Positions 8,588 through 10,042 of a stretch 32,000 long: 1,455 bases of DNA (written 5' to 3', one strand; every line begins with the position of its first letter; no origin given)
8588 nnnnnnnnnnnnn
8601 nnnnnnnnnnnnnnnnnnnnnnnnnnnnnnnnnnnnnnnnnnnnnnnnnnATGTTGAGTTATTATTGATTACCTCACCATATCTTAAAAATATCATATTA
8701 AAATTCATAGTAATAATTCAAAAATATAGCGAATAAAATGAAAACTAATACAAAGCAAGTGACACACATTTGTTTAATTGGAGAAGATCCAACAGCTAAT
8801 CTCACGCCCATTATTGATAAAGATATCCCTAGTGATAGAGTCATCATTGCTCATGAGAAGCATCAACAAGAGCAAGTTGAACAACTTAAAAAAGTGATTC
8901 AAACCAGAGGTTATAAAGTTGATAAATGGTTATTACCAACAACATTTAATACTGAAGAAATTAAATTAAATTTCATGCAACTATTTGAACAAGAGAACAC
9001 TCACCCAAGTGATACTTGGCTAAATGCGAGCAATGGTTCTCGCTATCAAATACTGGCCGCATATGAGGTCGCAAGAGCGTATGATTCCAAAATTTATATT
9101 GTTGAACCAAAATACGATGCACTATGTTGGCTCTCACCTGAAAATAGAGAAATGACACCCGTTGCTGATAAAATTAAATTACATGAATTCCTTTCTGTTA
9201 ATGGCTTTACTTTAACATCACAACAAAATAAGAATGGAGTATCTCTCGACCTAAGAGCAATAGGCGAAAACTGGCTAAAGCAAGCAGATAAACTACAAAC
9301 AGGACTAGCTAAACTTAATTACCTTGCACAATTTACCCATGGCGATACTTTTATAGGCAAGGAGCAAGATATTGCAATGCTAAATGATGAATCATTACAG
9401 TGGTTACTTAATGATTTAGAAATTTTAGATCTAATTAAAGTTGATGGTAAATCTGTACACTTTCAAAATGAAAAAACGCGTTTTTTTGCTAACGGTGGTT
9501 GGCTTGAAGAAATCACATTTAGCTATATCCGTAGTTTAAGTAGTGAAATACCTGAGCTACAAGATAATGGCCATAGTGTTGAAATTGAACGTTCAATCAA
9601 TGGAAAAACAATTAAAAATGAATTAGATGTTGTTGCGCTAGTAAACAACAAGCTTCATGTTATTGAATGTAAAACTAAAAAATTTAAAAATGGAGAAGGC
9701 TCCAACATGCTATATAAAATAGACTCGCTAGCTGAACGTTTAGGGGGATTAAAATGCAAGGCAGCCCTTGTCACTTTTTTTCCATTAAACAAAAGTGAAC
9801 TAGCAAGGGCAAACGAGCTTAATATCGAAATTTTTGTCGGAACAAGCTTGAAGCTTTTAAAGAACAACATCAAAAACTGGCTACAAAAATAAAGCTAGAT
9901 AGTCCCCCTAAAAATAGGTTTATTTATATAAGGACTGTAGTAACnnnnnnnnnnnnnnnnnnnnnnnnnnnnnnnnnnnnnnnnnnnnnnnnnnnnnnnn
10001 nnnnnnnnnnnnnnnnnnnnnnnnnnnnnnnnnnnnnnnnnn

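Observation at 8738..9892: Orphan CARF plus PD-(D/E)xK nuclease (Card1/Can2-like) as transposon cargo, with no Cas10, CRISPR array or other signal synthase in 32 kb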

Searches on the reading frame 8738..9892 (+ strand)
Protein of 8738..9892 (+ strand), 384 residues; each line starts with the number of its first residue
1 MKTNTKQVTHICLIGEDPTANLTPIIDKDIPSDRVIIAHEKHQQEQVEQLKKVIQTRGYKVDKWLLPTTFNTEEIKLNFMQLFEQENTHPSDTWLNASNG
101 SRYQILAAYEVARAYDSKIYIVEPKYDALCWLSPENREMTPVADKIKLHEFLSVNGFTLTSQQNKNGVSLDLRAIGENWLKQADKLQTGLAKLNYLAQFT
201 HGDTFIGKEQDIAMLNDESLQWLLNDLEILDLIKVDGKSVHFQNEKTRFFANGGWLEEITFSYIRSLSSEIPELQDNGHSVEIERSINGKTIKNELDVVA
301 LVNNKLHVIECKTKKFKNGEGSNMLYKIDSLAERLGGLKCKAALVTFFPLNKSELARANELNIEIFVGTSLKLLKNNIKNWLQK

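Call 3: search_protein_families(library=pfam, proteins=[window:8738-9892:+], max_evalue=0.01)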
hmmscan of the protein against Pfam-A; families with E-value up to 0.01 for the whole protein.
window:8738-9892:+ (384 aa): 3 families
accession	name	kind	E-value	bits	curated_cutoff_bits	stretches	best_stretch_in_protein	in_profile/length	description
PF09002.17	Card1_endonuc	-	1.1e-34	119.3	26.4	1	245-382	2-133/136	Card1-like, endonuclease domain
PF19810.5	HFX_2341_N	-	4.2e-05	24.4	30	1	9-125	2-118/120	HFX_2341-like, N-terminal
PF15092.11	UPF0728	-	0.0056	16.9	27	0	41-62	21-42/88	Uncharacterised protein family UPF0728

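Call 4: search_protein_families(library=padloc, proteins=[window:8738-9892:+], max_evalue=0.01)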
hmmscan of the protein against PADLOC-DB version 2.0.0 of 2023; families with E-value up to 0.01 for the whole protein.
window:8738-9892:+ (384 aa): 24 families
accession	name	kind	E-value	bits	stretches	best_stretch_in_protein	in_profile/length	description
PDLC01880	CARF4--CARF_PDDEXK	-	6.7e-112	372.4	1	9-383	3-363/364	-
PDLC01619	Csx1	-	6.9e-74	246.9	1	9-383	3-328/330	CAS-III; associated_signaling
PDLC01968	CARF_PDDEXK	-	1.2e-46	157.5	1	47-383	42-356/361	-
PDLC01037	Csx1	-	2.3e-32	110.8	1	9-382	4-318/320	ARF+Nuclease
PDLC01890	CARF4--CARF_PDDEXK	-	5.3e-26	89.9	1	10-384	4-359/366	-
PDLC01893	CARF4--CARF_PDDEXK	-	1.4e-19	68.7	1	42-375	41-377/382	-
PDLC01881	CARF4--CARF_PDDEXK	-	1.6e-19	68.3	1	25-380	19-374/378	-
PDLC01512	Csx1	-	5.4e-15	53.4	1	11-383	7-381/382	CAS-III; associated_signaling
PDLC01898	CARF4--CARF_PDDEXK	-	6.7e-15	53.1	2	241-371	162-286/296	-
PDLC01887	CARF4--CARF_PDDEXK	-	2.8e-14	51.3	2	9-119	3-107/285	-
PDLC01883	CARF4--CARF_PDDEXK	-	1.1e-13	49.1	1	14-383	16-388/390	-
PDLC01891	CARF4--CARF_PDDEXK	-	2.5e-13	48.3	1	232-345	201-286/319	-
PDLC01903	CARF4--CARF_PDDEXK_TM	-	9.2e-13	46.3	1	206-356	247-356/380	-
PDLC01900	CARF4--CARF_PDDEXK_AAA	-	8.7e-12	42.4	1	33-367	240-549/556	-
PDLC01889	CARF4--CARF_PDDEXK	-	1.1e-11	42.6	2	287-366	264-339/367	-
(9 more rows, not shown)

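Call 7: search_solved_structures(query=window:8738-9892:+, max_evalue=0.01, show_alignments=2)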
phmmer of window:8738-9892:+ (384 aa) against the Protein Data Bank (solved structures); distinct sequences matched with E-value up to 0.01: 3.
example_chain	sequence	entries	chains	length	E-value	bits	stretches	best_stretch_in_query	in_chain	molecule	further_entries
1xmx_A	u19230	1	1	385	5.3e-69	236.2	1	8-382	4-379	hypothetical protein VC1899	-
7bdv_A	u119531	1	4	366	1.2e-32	116.6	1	9-382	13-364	Can2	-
8z4i_A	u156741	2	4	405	0.0032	19.7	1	238-371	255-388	CARF-domain cantaining dual-activated nuclease | CARF-domain containing dual-activated nuclease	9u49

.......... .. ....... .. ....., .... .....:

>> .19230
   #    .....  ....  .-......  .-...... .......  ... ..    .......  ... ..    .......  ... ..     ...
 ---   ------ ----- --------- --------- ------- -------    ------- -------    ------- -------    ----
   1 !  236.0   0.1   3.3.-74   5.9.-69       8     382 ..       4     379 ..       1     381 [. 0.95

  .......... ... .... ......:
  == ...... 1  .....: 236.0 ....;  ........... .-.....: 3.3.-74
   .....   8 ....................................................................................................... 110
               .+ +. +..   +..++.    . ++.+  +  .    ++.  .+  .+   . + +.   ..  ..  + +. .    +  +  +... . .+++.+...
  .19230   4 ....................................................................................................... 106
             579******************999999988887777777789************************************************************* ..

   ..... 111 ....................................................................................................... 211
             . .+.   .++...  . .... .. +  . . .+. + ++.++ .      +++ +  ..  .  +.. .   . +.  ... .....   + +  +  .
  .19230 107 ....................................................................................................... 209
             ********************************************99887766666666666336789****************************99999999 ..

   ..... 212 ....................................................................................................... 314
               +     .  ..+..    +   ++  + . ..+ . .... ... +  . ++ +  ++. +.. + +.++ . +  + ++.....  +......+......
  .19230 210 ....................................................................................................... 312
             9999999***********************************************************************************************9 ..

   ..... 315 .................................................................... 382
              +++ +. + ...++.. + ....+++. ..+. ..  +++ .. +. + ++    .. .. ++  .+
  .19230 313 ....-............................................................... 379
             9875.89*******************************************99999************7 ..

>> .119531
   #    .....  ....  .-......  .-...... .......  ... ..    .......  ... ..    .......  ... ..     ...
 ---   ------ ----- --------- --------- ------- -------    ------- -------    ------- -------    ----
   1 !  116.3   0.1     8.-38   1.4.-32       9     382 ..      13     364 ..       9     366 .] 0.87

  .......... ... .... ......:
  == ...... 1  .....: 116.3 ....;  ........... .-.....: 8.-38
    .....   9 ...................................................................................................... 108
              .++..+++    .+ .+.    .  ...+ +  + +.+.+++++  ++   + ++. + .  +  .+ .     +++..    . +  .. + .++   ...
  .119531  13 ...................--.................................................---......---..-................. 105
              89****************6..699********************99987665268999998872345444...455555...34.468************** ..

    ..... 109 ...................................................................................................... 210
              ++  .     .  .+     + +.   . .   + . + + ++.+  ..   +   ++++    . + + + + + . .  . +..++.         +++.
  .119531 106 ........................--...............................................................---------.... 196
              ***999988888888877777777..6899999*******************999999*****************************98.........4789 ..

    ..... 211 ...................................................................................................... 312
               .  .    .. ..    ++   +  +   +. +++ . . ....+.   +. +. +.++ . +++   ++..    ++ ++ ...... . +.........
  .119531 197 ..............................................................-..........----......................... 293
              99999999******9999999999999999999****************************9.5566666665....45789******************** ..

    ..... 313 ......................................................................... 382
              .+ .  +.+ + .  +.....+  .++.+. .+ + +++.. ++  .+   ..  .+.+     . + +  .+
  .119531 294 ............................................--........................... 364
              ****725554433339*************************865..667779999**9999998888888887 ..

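Call 8: search_protein_families(library=ncbifam, proteins=[window:8738-9892:+], max_evalue=0.01)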
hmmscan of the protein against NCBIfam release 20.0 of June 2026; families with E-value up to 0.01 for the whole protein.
window:8738-9892:+ (384 aa): 0 families

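Call 10: find_encoding_contigs(protein=window:8738-9892:+, flank=10000, max_places=6)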
Protein window:8738-9892:+ (384 aa): no gene with exactly this product is on record in the collection.

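Call 14: find_homologous_proteins(query=window:8738-9892:+, max_evalue=1e-20)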
Query window:8738-9892:+ (384 aa): 73 proteins with E <= 1e-20 among 3756 candidates.
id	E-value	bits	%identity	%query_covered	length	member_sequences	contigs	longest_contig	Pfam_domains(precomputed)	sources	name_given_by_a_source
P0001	1.3e-254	862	100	100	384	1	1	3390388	PF09002.18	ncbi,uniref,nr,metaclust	ncbi:hypothetical protein PTRA_a2969 [Pseudoalteromonas translucida KMM 520]|uniref:Card1 endonuclea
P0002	2.6e-227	772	89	100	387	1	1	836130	PF09002.18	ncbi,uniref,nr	ncbi:Card1-like endonuclease domain-containing protein [Thalassotalea castellviae]|uniref:DUF1887 fa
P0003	2.2e-223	759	88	99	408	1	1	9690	PF09002.18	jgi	jgi:hypothetical protein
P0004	2.7e-223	759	89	99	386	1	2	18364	PF09002.18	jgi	-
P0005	1.8e-221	753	87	99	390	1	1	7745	PF19810.6,PF09002.18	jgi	jgi:hypothetical protein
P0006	9.8e-220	747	87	98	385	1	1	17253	PF19810.6,PF09002.18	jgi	jgi:hypothetical protein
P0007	5.0e-219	745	86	99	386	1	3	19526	PF09002.18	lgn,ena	-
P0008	1.6e-217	740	87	99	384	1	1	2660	PF09002.18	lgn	-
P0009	4.9e-217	738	86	99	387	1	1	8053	PF09002.18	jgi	jgi:hypothetical protein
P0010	5.9e-217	738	86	98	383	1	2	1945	PF09002.18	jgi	-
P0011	8.4e-217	737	85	99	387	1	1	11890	PF09002.18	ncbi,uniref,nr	ncbi:DUF1887 family CARF protein [Shewanella sp. 4_MG-2023]|uniref:Card1-like endonuclease domain-co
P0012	9.5e-215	731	85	98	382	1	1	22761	PF09002.18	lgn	-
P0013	7.5e-212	721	83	100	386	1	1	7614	PF23400.2,PF09002.18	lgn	-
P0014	1.2e-210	717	84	98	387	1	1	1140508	PF09002.18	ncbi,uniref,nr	ncbi:DUF1887 family CARF protein [Thalassotalea sp. G2M2-11]|uniref:Card1-like endonuclease domain-c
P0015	2.0e-208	710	83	99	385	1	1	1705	PF09002.18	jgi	jgi:hypothetical protein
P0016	4.2e-200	682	79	98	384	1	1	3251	PF09002.18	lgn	-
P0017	2.4e-165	568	69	93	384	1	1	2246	PF09002.18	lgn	-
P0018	2.2e-156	539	62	98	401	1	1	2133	PF09002.18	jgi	-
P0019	8.0e-154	530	59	100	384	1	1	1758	PF09002.18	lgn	-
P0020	1.3e-152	526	60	100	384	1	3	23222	PF09002.18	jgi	-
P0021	1.6e-148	513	57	99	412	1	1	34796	PF09002.18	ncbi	-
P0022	3.8e-147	508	61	99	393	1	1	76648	PF09002.18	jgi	-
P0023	2.2e-144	499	57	99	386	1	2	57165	PF09002.18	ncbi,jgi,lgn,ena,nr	ncbi:MAG: hypothetical protein COB38_01780 [Gammaproteobacteria bacterium]|nr:MAG: hypothetical prot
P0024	2.7e-144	499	60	98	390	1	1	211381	PF09002.18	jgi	-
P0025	3.1e-142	492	57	99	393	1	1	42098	PF09002.18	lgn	-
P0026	3.5e-142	492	58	100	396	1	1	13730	PF09002.18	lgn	-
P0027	1.8e-137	476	58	98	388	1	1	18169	PF09002.18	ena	-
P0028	9.8e-136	471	57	99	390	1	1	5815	PF09002.18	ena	-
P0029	2.6e-132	459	54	99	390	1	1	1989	PF09002.18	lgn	-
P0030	6.1e-130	452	53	98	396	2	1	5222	PF09002.18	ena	-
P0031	1.1e-127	444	53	99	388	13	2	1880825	PF09002.18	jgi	jgi:Card1-like endonuclease family protein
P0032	1.1e-124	434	53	98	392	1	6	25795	PF09002.18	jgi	-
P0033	1.5e-124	434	52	99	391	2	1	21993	PF09002.18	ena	-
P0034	7.8e-124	431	51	98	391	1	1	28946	PF09002.18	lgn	-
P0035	8.9e-117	408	47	98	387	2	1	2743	PF09002.18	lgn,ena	-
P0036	4.5e-116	406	48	98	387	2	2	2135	PF09002.18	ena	-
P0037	4.4e-115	403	49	98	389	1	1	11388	PF09002.18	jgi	jgi:hypothetical protein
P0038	6.4e-108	379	47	98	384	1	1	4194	PF23400.2,PF09002.18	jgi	jgi:hypothetical protein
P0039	3.7e-102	360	44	100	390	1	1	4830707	PF09002.18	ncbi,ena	-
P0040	2.0e-100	354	44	98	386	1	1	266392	PF09002.18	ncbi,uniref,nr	ncbi:DUF1887 family CARF protein [Paraglaciecola sp. 20A4]|uniref:Card1-like endonuclease domain-con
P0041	4.6e-95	337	45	98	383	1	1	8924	PF09002.18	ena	-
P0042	4.0e-94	334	44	99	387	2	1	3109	PF09002.18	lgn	-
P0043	1.1e-90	322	41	97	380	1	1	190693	PF09002.18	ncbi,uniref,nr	ncbi:DUF1887 family protein [Neiella sp. HB171785]|uniref:DUF1887 family protein n=1 Tax=Neiella lit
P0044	6.5e-90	320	43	97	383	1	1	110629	PF09002.18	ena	-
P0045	1.6e-86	309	39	98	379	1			PF09002.18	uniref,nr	uniref:Card1-like endonuclease domain-containing protein n=1 Tax=Thaumasiovibrio occultus TaxID=1891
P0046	6.0e-86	307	42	98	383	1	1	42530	PF09002.18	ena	-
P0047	6.1e-85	303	41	97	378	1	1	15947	PF23400.2,PF09002.18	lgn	-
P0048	2.7e-83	298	40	98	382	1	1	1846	PF09002.18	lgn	-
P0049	8.2e-83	297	40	98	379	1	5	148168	PF09002.18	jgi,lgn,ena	-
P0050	1.2e-82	296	39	97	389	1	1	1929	PF23400.2,PF09002.18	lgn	-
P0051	6.9e-80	287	37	97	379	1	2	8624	PF09002.18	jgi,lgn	jgi:hypothetical protein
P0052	7.7e-76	274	38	98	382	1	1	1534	PF23400.2,PF09002.18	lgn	-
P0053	8.5e-76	273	37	97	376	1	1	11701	PF23400.2,PF09002.18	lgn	-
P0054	3.4e-66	242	35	98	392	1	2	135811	PF09002.18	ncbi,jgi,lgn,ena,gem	-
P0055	2.8e-63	232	35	99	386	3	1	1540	PF23400.2,PF09002.18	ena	-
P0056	5.4e-60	221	34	98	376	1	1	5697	PF23400.2,PF09002.18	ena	-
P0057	3.7e-59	219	34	97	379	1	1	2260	PF23400.2,PF09002.18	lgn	-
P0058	6.8e-58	215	32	97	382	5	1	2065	PF23400.2,PF19810.6,PF09002.18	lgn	-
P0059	7.4e-57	211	33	97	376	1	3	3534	PF23400.2,PF09002.18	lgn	-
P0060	3.4e-56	209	32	97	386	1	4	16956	PF23400.2,PF09002.18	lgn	-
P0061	3.9e-54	202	32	97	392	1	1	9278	PF23400.2,PF19810.6,PF09002.18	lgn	-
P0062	9.9e-52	194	29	98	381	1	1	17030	PF23400.2,PF09002.18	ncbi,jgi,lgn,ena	-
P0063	1.6e-51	194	32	98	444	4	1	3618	PF19810.6,PF09002.18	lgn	-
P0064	1.7e-46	177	31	97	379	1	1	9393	PF09002.18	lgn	-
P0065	1.6e-45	174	31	99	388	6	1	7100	PF09002.18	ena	-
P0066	2.9e-43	166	30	99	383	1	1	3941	PF23400.2,PF19810.6,PF09002.18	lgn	-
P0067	3.8e-39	153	30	98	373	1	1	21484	PF23400.2,PF09002.18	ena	-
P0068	4.4e-39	153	29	98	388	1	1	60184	PF09002.18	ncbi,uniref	ncbi:Card1-like endonuclease domain-containing protein [Gynuella sp.]|uniref:Card1-like endonuclease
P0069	6.7e-39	152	30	99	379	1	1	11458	PF09651.17,PF23400.2,PF09002.18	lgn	-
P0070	7.1e-39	152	32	91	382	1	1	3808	PF09002.18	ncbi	-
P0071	3.0e-36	143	29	96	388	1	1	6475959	PF09002.18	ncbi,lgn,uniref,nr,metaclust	ncbi:Card1-like endonuclease domain-containing protein [Gynuella sunshinyii]|uniref:Card1 endonuclea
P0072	1.0e-29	122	25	99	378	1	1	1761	PF23400.2,PF09002.18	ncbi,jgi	jgi:hypothetical protein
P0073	1.8e-27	114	24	99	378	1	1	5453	PF23400.2,PF09002.18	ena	-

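Call 16: find_related_loci(query=A1, collection=genome_contigs, flank=10000)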
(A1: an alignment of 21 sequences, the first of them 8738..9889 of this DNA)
Query A1 (384 aa) in genome_contigs; peptide patterns used: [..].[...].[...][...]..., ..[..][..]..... (x = any residue, [..] = any of these).
546 stretches matched a pattern; 465 encode a relative of the query (tblastn E <= 1e-3); the best 80 are kept; 80 distinct loci.
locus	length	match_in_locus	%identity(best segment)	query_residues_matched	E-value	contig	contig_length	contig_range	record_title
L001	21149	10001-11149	89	1-383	0e+0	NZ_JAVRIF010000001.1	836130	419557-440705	Thalassotalea castellviae strain W431 1, whole genome shotgun sequence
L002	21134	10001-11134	84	7-384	0e+0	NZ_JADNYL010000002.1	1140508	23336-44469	Thalassotalea sp. G2M2-11 2, whole genome shotgun sequence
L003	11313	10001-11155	57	1-382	6e-152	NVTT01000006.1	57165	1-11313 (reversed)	MAG: Gammaproteobacteria bacterium isolate NORP108 Contig_source1382A_1477, whole genome shotgun sequence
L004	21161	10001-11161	53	1-382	6e-138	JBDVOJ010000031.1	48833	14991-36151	MAG: Kangiellaceae bacterium isolate AQ.07.F.C5_194_016 AQ_07_F_C5_194_016_000000000031, whole genome shotgun sequence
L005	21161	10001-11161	52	1-382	2e-132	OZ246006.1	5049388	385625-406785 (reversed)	MAG: Kangiellaceae bacterium isolate bc4e15d3-8690-4727-bacd-7ca0b6a83e12 genome assembly, chromosome: 1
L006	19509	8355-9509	47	7-382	4e-125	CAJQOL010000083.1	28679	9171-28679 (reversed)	MAG: uncultured Kangiellaceae bacterium isolate 10_20180511_Bin_METABAT_33_1 genome assembly, contig: c_000003211140, wh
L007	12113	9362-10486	46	9-384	3e-110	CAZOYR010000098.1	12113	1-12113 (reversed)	MAG TPA_asm: uncultured Alteromonas sp. isolate SRP321284_co1_166 genome assembly, contig: NODE_6681_length_12113_cov_12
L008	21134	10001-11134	44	7-383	2e-106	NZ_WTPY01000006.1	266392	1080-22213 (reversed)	Paraglaciecola sp. 20A4 Scaffold6, whole genome shotgun sequence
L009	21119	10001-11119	41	10-382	2e-95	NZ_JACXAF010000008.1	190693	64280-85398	Neiella litorisoli strain HB171785 Contig_8, whole genome shotgun sequence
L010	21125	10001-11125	39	8-383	6e-92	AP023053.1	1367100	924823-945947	Thaumasiovibrio occultus C4II189 DNA, chromosome 2 complete genome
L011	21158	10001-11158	38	1-384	7e-85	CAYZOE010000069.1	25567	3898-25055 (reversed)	MAG TPA_asm: uncultured Pseudoalteromonas sp. isolate binchicken_co46_600 genome assembly, contig: NODE_3451_length_2556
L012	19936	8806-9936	39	10-384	2e-84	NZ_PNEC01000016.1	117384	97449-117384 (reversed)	Pseudoalteromonas phenolica strain S1093 S1093_S13_L001_R1_001__paired__contig_16, whole genome shotgun sequence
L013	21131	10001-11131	39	8-383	4e-84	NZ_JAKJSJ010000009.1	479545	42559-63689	Photobacterium makurazakiensis strain JAMM0395 JAMM0395_scaffold_0, whole genome shotgun sequence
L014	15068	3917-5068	38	2-384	9e-84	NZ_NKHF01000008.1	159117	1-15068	Pseudoalteromonas piscicida strain 36Y_RITHPW contig00075, whole genome shotgun sequence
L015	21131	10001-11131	37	8-383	6e-83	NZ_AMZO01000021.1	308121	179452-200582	Photobacterium marinum strain AK15 contig21, whole genome shotgun sequence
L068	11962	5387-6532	35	9-384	1e-73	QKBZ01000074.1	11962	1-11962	MAG: Beggiatoa sp. isolate SZUA-411 scaffold_17913, whole genome shotgun sequence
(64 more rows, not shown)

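Call 20: search_protein_families(library=pfam, proteins=[L002:8413-9960:+, L001:8488-10011:+, L002:7989-8351:+, L002:11232-11789:+, L002:12244-15237:-, L002:15274-17286:-, L002:17589-19901:-, L002:5951-7414:-, L001:11181-12467:+, L001:5706-7406:-], max_evalue=0.01)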
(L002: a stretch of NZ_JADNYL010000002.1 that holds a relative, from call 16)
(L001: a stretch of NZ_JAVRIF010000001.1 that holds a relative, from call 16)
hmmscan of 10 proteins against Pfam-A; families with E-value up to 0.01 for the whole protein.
L002:8413-9960:+ (515 aa): 5 families
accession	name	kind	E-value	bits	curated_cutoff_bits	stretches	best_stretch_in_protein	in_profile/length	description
PF02534.20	T4SS-DNA_transf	-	3.7e-57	194.6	20.1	1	59-392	45-384/468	Type IV secretory system Conjugative DNA transfer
PF10412.15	TrwB_AAD_bind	-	2e-18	66.9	20.5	1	60-396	17-329/387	Type IV secretion-system coupling protein DNA-binding domain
PF12696.13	TraG-D_C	-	4.2e-17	62.7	22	1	313-396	1-85/126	TraM recognition site of TraD and TraG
PF12846.13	AAA_10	-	0.00025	20.7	27.5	1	59-205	22-156/362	AAA-like domain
PF01935.23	DUF87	-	0.0062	17.1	23.2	1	60-181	25-126/220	Helicase HerA, central domain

L001:8488-10011:+ (507 aa): 5 families
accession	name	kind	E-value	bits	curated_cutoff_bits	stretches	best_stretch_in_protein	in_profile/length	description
PF02534.20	T4SS-DNA_transf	-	5.9e-56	190.7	20.1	1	59-393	45-385/468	Type IV secretory system Conjugative DNA transfer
PF10412.15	TrwB_AAD_bind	-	1.5e-18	67.3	20.5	1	60-396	17-329/387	Type IV secretion-system coupling protein DNA-binding domain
PF12696.13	TraG-D_C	-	4.7e-17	62.5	22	1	313-396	1-85/126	TraM recognition site of TraD and TraG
PF12846.13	AAA_10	-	0.0014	18.1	27.5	1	59-205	22-156/362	AAA-like domain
PF00270.35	DEAD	-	0.0067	16.6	26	0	54-110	11-71/167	DEAD/DEAH box helicase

L002:7989-8351:+ (120 aa): 0 families

L002:11232-11789:+ (185 aa): 6 families
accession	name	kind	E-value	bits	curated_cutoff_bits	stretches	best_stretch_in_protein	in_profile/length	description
PF13518.12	HTH_28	-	5.2e-11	42.9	25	1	11-57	1-47/52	Helix-turn-helix domain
PF13551.12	HTH_29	-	1.5e-08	35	28.1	1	11-66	1-58/64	Winged helix-turn helix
PF13565.12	HTH_32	-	3.4e-08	34.4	33.7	1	38-111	1-73/73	Homeodomain-like domain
PF13384.12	HTH_23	-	3.3e-07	30.4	24.6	1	8-55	3-50/50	Homeodomain-like domain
PF01527.26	HTH_Tnp_1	-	0.0026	18.4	24.1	1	17-64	17-65/75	Transposase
PF06627.17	DUF1153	-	0.0064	17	23.5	0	11-54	34-78/87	Protein of unknown function (DUF1153)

L002:12244-15237:- (997 aa): 4 families
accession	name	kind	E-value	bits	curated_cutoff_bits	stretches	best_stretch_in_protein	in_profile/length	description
PF00364.28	Biotin_lipoyl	-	1.9e-19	69.7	22.1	1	922-994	2-73/73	Biotin-requiring enzyme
PF13271.11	DUF4062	-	1.6e-07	31.9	24.7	1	4-90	2-82/82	Domain of unknown function (DUF4062)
PF13533.13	Biotin_lipoyl_2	-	3e-05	24.2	29.8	1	934-955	8-29/32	Biotin-lipoyl like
PF12895.13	ANAPC3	-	0.0026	18.4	27.2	1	271-342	3-68/82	Anaphase-promoting complex, cyclosome, subunit 3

L002:15274-17286:- (670 aa): 0 families

L002:17589-19901:- (770 aa): 0 families

L002:5951-7414:- (487 aa): 2 families
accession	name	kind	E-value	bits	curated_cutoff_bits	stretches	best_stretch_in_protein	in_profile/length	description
PF01565.28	FAD_binding_4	-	5.2e-22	78.5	26.4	1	62-192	4-139/139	FAD binding domain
PF04030.19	ALO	-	0.00034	20.8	23.1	1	216-481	1-255/258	D-arabinono-1,4-lactone oxidase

L001:11181-12467:+ (428 aa): 0 families

L001:5706-7406:- (566 aa): 1 family
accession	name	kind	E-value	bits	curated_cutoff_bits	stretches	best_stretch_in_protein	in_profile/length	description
PF02493.26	MORN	-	0.00041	20.5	22.5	1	376-397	1-22/23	MORN repeat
